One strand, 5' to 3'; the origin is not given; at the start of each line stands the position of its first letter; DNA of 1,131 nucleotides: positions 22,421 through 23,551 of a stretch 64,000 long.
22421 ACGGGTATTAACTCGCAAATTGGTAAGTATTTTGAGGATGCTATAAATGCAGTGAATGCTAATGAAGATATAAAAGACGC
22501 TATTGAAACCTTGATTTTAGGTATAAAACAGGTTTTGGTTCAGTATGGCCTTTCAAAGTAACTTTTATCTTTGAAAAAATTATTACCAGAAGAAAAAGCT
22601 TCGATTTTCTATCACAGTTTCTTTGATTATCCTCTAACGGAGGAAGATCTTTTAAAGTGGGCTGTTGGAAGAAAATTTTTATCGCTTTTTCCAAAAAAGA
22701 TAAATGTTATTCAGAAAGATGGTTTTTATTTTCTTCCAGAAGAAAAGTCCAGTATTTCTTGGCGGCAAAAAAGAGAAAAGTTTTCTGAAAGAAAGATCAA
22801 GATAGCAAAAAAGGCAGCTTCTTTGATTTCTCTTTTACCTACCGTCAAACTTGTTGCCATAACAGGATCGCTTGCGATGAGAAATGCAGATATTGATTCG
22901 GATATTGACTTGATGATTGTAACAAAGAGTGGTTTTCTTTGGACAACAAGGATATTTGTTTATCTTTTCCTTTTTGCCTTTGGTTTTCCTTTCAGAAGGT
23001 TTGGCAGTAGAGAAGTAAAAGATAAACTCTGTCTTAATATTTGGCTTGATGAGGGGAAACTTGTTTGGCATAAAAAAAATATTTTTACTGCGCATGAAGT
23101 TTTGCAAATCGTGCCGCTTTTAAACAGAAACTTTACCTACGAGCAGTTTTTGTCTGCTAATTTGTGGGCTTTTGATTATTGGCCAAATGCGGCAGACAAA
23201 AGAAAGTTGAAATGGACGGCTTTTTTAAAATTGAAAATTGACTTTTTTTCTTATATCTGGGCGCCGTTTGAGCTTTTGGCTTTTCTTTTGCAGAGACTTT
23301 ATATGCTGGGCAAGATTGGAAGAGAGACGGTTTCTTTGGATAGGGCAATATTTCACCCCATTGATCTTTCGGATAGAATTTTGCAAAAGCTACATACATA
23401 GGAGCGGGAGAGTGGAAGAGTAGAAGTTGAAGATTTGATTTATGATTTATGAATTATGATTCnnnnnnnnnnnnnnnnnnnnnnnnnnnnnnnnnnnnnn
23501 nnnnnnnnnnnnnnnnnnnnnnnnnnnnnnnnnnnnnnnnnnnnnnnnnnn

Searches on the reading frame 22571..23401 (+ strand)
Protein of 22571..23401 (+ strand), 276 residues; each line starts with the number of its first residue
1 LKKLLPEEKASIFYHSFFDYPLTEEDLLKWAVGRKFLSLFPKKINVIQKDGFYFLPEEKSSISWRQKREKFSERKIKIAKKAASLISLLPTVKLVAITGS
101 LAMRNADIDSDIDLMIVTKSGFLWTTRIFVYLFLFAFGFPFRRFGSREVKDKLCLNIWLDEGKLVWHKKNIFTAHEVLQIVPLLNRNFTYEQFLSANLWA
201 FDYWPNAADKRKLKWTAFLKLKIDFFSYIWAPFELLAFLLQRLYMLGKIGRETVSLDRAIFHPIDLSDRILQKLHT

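Call 4: search_protein_families(library=pfam, proteins=[window:22571-23401:+], max_evalue=0.1)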
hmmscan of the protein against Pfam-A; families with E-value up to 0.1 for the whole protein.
window:22571-23401:+ (276 aa): 2 families
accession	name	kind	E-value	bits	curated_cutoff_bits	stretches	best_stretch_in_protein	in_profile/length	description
PF01909.29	NTP_transf_2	-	0.00028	21.7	21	1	85-121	8-43/93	Nucleotidyltransferase domain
PF18765.7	Polbeta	-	0.00045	20.8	26.9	1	86-121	7-42/93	Polymerase beta, Nucleotidyltransferase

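Call 5: search_protein_families(library=ncbifam, proteins=[window:22571-23401:+], max_evalue=0.1)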
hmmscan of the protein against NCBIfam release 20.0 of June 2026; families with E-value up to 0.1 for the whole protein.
window:22571-23401:+ (276 aa): 1 family
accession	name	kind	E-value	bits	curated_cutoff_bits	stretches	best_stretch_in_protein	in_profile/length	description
NF047752.1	MntA_antitoxin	equivalog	0.053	13.4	60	0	91-118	6-33/106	type VII toxin-antitoxin system MntA family adenylyltransferase antitoxin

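Call 37: find_homologous_proteins(query=window:22571-23401:+)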
Query window:22571-23401:+ (276 aa): 382 proteins with E <= 0.001 among 1411 candidates; the best 120 are listed.
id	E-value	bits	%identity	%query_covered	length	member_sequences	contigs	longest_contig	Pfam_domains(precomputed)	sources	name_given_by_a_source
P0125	4.1e-180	615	100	100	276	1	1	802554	-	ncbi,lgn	-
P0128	1.4e-150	519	84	100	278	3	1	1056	-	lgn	-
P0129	1.3e-105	371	63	96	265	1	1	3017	-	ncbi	-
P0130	2.8e-99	350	57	100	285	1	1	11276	-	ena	-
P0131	3.4e-99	350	56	100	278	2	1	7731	-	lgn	-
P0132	9.5e-97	342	61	89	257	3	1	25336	-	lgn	-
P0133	1.9e-80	289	50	97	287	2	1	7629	-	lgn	-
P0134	6.9e-80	287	50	97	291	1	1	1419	-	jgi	jgi:predicted nucleotidyltransferase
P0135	8.4e-80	286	50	97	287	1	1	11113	-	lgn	-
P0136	4.9e-77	277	50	96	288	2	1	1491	PF01909.30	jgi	jgi:predicted nucleotidyltransferase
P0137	6.4e-77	277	50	99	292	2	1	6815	-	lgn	-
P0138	1.4e-75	273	49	100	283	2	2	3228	-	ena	-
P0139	1.6e-75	272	49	99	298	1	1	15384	-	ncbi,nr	ncbi:MAG: nucleotidyltransferase domain-containing protein [bacterium]|nr:nucleotidyltransferase dom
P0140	2.3e-75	272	48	99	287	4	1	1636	PF01909.30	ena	-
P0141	6.9e-75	270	49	97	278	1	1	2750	-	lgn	-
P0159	3.1e-72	262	48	99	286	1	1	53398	PF18765.8,PF01909.30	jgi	jgi:predicted nucleotidyltransferase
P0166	1.3e-71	260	46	98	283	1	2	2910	PF18765.8,PF01909.30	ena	-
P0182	4.7e-70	254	45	100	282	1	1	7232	PF18765.8,PF01909.30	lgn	-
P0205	3.2e-69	252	47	99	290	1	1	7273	PF01909.30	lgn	-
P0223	1.1e-68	250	47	99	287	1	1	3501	PF18765.8,PF01909.30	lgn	-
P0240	2.0e-68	249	47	99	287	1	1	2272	PF18765.8,PF01909.30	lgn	-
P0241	2.1e-68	249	49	96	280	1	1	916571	PF18765.8,PF01909.30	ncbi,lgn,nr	ncbi:MAG: nucleotidyltransferase domain-containing protein [Candidatus Woesebacteria bacterium]|nr:M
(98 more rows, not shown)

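Call 38: find_encoding_contigs(protein=P0128, flank=3000, max_places=4)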
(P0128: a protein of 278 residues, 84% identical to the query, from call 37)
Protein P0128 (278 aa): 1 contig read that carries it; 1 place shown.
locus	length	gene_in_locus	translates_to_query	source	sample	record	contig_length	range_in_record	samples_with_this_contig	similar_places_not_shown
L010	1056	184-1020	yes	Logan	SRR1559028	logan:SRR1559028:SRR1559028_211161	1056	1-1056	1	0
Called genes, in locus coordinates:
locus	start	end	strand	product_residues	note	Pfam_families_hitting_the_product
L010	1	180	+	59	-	?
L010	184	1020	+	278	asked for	-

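Call 39: find_encoding_contigs(protein=P0132, flank=8000, max_places=2)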
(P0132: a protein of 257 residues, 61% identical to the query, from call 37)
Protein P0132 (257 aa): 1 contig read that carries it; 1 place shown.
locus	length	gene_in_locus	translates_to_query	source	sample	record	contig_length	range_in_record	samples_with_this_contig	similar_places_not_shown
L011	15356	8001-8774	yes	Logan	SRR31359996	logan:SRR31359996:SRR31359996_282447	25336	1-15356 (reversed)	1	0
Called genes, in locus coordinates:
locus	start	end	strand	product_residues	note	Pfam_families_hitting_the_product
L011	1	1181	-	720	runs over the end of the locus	PF00133:tRNA-synt_1, PF01406:tRNA-synt_1e (faint), PF09334:tRNA-synt_1g, PF13603:tRNA-synt_1_2, PF09334:tRNA-synt_1g, PF08264:Anticodon_1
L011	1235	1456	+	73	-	PF11146:DUF2905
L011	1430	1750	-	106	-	-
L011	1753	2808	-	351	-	PF00814:TsaD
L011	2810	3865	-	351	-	PF01300:Sua5_yciO_yrdC, PF02367:TsaE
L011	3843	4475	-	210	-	PF09335:VTT_dom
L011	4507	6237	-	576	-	PF12229:PG_binding_4, PF04294:VanW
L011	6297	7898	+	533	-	PF01547:SBP_bac_1, PF13416:SBP_bac_8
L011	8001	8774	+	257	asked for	-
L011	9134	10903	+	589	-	-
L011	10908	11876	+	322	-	PF01546:Peptidase_M20, PF07687:M20_dimer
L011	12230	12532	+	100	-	PF00166:Cpn10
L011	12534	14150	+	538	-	PF00118:Cpn60_TCP1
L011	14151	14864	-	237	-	PF01551:Peptidase_M23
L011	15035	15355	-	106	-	?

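Call 40: find_encoding_contigs(protein=P0130, flank=8000, max_places=2)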
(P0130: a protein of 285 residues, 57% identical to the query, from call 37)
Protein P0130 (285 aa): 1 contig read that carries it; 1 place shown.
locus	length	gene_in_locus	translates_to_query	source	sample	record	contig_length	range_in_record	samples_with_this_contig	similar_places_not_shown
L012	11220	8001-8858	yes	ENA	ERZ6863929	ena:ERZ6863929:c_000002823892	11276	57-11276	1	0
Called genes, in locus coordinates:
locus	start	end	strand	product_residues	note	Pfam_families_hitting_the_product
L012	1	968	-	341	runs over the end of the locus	?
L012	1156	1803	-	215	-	-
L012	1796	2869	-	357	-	PF00814:TsaD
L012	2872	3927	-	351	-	PF01300:Sua5_yciO_yrdC, PF02367:TsaE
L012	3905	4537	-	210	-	PF09335:VTT_dom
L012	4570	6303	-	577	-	PF12229:PG_binding_4 (weak), PF04294:VanW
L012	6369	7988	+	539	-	PF01547:SBP_bac_1, PF13416:SBP_bac_8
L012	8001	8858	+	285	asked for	-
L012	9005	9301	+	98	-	PF00166:Cpn10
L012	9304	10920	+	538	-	PF00118:Cpn60_TCP1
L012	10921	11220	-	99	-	?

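Call 100: find_encoding_contigs(protein=P0129, flank=4000, max_places=2)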
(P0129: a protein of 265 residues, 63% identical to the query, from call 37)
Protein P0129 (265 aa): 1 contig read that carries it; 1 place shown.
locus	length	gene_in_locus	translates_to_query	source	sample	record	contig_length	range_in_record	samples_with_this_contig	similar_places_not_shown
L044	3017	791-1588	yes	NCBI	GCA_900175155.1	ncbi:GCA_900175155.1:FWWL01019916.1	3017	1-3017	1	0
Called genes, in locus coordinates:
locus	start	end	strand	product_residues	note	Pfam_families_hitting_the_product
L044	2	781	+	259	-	?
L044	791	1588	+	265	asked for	-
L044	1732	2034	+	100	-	PF00166:Cpn10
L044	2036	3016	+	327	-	?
